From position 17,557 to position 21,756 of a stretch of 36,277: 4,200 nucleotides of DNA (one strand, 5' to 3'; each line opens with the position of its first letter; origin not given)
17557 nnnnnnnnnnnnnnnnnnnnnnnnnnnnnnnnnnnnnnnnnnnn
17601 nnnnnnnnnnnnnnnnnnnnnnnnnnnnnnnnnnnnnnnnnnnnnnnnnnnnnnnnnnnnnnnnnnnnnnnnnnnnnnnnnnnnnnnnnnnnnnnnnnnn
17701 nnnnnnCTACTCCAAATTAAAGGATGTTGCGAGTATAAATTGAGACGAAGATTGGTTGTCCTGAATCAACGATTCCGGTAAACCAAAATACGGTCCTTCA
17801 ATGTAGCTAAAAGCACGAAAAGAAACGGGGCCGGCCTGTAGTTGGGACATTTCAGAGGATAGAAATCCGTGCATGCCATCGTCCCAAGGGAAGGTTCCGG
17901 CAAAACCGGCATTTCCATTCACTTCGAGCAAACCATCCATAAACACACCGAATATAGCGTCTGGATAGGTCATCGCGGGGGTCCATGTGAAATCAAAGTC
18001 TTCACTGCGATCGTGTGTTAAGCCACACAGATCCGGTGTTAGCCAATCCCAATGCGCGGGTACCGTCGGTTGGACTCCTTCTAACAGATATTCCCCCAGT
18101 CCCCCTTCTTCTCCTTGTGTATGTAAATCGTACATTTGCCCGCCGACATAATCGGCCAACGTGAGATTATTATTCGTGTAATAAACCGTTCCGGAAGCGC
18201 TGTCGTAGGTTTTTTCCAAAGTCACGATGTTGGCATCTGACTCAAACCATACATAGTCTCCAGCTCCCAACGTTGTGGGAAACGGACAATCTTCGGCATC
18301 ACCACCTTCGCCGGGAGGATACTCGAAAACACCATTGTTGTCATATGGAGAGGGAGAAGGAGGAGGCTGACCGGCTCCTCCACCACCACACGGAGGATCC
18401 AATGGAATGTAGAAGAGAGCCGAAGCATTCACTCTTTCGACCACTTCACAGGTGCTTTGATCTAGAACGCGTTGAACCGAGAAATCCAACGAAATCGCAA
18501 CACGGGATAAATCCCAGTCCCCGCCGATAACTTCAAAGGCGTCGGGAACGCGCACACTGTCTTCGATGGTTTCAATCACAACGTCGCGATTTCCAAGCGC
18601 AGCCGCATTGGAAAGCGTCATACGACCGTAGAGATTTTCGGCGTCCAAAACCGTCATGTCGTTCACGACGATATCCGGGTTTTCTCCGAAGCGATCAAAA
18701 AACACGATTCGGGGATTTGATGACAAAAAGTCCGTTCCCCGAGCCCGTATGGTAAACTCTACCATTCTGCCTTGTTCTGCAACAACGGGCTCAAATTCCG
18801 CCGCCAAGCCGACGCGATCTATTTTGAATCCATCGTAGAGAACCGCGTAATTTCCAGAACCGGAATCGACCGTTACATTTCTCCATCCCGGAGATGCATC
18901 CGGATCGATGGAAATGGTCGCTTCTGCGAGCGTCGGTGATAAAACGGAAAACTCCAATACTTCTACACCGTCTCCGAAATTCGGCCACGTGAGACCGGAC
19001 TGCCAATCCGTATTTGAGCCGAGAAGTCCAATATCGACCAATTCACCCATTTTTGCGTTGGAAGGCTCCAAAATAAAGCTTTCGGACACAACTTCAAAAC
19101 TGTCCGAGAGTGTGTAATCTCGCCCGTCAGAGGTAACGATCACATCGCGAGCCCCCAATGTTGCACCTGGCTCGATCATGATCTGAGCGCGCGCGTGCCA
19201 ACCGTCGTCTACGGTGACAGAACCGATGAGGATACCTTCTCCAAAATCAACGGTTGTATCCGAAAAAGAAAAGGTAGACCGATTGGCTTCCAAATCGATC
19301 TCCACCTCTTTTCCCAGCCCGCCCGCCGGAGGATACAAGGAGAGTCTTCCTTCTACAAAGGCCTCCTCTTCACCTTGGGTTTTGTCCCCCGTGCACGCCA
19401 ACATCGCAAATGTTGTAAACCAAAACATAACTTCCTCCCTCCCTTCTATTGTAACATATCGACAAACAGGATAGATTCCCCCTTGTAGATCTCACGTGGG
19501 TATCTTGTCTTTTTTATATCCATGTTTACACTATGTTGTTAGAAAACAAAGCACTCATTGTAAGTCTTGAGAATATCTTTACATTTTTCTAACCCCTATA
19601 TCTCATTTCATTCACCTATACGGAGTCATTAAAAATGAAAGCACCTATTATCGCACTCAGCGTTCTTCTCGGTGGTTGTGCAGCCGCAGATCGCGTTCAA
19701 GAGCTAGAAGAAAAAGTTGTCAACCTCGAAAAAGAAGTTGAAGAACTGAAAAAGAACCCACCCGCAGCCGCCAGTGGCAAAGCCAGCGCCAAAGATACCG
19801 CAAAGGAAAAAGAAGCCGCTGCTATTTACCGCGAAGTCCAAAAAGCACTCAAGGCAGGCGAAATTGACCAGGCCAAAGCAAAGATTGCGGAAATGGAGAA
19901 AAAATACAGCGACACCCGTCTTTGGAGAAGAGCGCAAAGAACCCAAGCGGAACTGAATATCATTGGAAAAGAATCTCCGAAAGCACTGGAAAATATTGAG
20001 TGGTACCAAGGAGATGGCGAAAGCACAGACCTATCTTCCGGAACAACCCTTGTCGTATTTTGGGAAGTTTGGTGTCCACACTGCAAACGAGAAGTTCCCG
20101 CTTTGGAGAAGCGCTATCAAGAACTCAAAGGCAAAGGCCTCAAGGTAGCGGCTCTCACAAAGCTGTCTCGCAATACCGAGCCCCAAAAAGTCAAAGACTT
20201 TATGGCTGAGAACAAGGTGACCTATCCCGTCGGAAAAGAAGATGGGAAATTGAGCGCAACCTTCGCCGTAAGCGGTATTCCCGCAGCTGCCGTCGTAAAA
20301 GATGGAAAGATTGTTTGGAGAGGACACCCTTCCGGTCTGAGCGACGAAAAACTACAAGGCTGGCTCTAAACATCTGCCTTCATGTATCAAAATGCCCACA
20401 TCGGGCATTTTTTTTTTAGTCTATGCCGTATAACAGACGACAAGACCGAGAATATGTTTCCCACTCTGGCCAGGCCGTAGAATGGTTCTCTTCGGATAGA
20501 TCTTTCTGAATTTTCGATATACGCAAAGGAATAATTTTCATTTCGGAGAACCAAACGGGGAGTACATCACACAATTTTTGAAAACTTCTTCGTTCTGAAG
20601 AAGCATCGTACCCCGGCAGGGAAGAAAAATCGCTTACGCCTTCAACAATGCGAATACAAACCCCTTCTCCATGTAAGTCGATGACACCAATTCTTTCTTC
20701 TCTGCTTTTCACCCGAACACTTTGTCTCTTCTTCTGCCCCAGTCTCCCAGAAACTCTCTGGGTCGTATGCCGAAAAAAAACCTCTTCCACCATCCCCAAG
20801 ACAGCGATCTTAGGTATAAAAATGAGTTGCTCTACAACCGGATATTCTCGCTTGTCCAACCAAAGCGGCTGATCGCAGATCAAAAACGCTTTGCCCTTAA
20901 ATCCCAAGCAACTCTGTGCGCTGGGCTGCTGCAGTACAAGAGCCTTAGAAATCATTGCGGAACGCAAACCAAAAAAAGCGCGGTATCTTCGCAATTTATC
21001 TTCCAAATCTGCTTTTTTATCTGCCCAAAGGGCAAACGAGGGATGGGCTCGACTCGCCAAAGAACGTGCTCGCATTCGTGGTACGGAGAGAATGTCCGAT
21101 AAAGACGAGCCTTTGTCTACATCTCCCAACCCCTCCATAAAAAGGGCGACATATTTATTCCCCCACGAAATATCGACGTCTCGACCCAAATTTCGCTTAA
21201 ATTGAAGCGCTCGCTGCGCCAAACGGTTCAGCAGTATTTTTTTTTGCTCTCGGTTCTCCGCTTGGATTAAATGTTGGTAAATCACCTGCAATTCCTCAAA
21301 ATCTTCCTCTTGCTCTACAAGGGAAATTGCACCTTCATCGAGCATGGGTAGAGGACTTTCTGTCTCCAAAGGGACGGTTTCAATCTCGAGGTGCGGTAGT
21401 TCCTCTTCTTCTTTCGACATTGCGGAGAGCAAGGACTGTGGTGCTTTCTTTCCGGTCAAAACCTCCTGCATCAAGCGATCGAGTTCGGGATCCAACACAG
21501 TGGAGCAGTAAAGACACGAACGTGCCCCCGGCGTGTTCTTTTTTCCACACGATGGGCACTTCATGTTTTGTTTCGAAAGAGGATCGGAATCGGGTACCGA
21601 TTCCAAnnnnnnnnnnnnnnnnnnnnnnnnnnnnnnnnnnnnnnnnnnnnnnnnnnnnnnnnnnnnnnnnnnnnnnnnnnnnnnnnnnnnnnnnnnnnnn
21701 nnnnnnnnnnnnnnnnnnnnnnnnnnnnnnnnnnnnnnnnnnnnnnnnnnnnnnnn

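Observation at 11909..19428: Five-gene, translationally coupled operon encoding only lipoproteins: a candidate uncharacterised cell-surface assembly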

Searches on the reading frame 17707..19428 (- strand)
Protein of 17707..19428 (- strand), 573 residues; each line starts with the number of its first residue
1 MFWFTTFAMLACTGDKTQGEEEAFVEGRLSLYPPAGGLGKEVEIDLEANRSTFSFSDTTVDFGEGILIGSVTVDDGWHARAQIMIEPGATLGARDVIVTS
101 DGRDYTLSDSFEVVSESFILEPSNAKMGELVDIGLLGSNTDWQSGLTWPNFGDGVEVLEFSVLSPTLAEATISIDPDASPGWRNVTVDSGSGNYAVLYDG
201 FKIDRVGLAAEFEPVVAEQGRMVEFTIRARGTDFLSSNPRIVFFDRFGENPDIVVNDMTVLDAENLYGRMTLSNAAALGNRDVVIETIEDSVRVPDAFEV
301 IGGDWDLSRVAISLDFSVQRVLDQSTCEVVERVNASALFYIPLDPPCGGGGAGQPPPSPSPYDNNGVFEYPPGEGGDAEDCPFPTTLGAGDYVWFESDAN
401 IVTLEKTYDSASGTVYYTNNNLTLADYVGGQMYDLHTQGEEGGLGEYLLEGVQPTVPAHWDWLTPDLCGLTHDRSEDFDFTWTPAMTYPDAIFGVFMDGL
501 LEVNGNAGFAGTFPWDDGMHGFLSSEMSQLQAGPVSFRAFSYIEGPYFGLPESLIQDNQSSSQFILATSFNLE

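Call 5: search_protein_families(library=pfam, proteins=[window:17707-19428:-], max_evalue=0.1)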
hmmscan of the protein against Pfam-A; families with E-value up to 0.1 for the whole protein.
window:17707-19428:- (573 aa): 1 family
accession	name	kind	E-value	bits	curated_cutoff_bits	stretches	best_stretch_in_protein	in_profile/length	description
PF09099.16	Qn_am_d_aIII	-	0.013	16.3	22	0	121-199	8-82/82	Quinohemoprotein amine dehydrogenase, alpha subunit domain III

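Call 6: search_protein_families(library=ncbifam, proteins=[window:17707-19428:-], max_evalue=0.1)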
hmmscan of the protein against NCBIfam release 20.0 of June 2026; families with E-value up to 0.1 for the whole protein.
window:17707-19428:- (573 aa): 2 families
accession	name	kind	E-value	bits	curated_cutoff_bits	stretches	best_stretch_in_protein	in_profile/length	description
TIGR03908.1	QH_alpha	equivalog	7.7e-05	21.4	274.35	1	120-210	298-382/510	quinohemoprotein amine dehydrogenase subunit alpha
NF040984.1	BimA_first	exception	0.042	12.8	800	1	341-382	51-92/517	trimeric autotransporter actin-nucleating factor BimA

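Call 9: list_cluster_members(proteins=[window:17707-19428:-, window:16829-17704:-, window:15235-16851:-, window:14620-15231:-, window:11909-14641:-, window:10923-11906:+, window:20416-21606:-, window:21561-23672:-])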
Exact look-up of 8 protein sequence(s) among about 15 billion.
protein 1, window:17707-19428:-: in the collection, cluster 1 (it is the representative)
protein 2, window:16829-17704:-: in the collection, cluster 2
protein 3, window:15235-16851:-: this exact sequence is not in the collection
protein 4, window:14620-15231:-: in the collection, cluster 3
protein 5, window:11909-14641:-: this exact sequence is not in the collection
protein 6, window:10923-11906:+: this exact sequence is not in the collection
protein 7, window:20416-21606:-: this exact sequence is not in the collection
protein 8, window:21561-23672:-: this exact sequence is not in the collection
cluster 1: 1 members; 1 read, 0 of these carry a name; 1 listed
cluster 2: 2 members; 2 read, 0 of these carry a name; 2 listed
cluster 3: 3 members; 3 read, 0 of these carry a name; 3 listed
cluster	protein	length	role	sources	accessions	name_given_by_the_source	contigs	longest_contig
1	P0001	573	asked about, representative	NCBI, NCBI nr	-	-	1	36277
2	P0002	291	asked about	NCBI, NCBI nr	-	-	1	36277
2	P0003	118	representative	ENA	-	-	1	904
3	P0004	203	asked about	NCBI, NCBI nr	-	-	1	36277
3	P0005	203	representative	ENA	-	-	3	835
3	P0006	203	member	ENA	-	-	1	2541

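Call 24: search_protein_families(library=pfam, alignment_id=A3, max_evalue=0.1)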
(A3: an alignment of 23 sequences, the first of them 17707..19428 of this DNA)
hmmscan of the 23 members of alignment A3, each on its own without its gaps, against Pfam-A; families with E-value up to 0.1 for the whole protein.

A. member 1, window:17707-19428:- (573 aa): 1 family
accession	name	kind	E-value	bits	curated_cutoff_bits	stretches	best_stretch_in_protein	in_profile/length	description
PF09099.16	Qn_am_d_aIII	-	0.013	16.3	22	0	121-199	8-82/82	Quinohemoprotein amine dehydrogenase, alpha subunit domain III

B. families by the number of members that match (of 23 scanned): 3 families
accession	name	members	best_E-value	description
PF09099.16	Qn_am_d_aIII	19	1.5e-07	Quinohemoprotein amine dehydrogenase, alpha subunit domain III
PF24269.1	DUF7467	1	0.044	Domain of unknown function (DUF7467)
PF06958.17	Pyocin_S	1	0.045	S-type Pyocin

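Call 25: search_solved_structures(query=A3, max_evalue=1)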
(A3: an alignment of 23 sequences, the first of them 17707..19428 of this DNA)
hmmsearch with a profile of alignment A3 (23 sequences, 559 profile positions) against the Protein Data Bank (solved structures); distinct sequences matched with E-value up to 1: 4.
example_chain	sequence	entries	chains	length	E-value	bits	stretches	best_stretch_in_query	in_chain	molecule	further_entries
1jmx_A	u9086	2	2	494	0.036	15.5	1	88-188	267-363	Amine Dehydrogenase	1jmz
5f2t_A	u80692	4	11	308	0.81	11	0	424-462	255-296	Phosphatidylinositol mannoside acyltransferase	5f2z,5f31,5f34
7ojt_A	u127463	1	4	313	0.83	11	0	424-462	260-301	Phosphatidylinositol mannoside acyltransferase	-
5oce_A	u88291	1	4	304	0.89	10.9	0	424-462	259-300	Phosphatidylinositol mannoside acyltransferase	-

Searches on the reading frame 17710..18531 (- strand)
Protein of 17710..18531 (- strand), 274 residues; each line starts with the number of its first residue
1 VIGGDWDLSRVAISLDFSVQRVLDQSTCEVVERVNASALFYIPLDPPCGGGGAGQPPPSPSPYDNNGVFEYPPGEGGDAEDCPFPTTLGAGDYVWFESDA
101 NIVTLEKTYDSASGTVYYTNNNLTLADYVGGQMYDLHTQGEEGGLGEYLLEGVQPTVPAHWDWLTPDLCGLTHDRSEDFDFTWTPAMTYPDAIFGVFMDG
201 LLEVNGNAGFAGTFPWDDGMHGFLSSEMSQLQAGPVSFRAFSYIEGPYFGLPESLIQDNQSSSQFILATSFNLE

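Call 63: find_homologous_proteins(query=A8, max_evalue=0.001)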
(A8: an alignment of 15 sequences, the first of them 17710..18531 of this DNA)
Query A8 (15 sequences) (274 aa, profile of the alignment): 31 proteins with E <= 0.001 among 8000 candidates.
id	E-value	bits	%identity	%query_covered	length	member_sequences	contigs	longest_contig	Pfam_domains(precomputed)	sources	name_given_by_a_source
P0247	1.3e-130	453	56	100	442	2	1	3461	-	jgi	jgi:hypothetical protein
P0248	1.5e-127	442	52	100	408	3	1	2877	-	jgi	jgi:hypothetical protein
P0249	1.7e-126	439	57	100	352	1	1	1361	-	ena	-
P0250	5.2e-125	434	45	98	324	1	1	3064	-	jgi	jgi:hypothetical protein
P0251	8.3e-121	420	74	100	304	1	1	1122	-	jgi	jgi:hypothetical protein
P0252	1.1e-120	420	55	100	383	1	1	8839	-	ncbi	-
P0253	3.3e-114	399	50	100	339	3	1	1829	-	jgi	jgi:hypothetical protein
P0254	5.5e-112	391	50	100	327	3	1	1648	-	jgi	jgi:hypothetical protein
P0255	3.8e-108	379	56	78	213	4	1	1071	-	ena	-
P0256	4.5e-102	359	49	78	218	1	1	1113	-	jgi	-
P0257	1.1e-96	341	65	81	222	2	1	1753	-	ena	-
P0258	2.2e-96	340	57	78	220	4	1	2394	-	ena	-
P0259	3.1e-96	340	54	84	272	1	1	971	-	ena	-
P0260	3.7e-93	330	50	77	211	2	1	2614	-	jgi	-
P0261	4.7e-89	316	59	68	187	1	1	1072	-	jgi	jgi:hypothetical protein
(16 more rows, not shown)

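Call 91: search_solved_structures(query=A8, max_evalue=10)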
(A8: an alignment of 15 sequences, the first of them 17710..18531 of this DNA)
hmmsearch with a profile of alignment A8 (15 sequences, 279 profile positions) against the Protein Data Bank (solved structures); distinct sequences matched with E-value up to 10: 0.

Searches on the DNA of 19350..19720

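Call 89: search_rna_families(source=window, start=19350, end=19720, threshold=evalue, max_evalue=1)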
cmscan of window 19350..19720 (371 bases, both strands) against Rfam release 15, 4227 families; matches with E-value up to 1: 1.
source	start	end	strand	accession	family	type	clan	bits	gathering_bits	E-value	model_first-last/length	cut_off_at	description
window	19536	19628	+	RF02510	PYLIS_3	Cis-reg;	-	16.6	38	0.33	1-100/100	no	Pyrrolysine insertion sequence mttB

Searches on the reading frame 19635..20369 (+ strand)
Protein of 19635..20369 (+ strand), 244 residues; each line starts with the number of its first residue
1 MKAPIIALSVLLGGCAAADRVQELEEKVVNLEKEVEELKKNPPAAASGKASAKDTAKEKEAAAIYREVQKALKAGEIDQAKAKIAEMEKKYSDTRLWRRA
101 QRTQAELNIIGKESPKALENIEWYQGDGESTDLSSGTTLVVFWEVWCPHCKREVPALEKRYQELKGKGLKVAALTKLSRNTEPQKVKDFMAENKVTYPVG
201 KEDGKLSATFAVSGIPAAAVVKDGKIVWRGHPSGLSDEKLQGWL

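Call 7: search_protein_families(library=pfam, proteins=[window:19635-20369:+], max_evalue=0.001)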
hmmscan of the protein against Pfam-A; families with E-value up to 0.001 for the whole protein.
window:19635-20369:+ (244 aa): 6 families
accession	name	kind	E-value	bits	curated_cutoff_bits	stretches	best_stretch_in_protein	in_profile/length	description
PF00578.27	AhpC-TSA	-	9.1e-13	48.7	26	1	129-227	19-122/124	AhpC/TSA family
PF08534.16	Redoxin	-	1.1e-11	45.1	26.6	1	126-230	16-132/148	Redoxin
PF13905.12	Thioredoxin_8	-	1.3e-07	32.3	27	1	137-223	3-90/94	Thioredoxin-like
PF00085.26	Thioredoxin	-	3.6e-07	30.6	23.5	1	135-174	18-56/103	Thioredoxin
PF09976.15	TPR_21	-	4.8e-06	26.9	25.5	1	55-134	33-112/193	Tetratricopeptide repeat-like domain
PF13098.12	Thioredoxin_2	-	0.00019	22.2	27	1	138-240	8-100/104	Thioredoxin-like domain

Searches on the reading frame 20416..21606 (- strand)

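Call 7: search_protein_families(library=pfam, proteins=[window:20416-21606:-], max_evalue=0.001)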
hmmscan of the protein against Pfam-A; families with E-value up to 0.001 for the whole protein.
window:20416-21606:- (396 aa): 2 families
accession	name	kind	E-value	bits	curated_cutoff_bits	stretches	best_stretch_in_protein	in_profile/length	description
PF13240.11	Zn_Ribbon_1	-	2.8e-05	24.2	25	1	16-36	1-21/23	zinc-ribbon domain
PF13248.11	Zn_ribbon_3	-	0.00038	20.3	27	1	15-37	3-25/26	zinc-ribbon domain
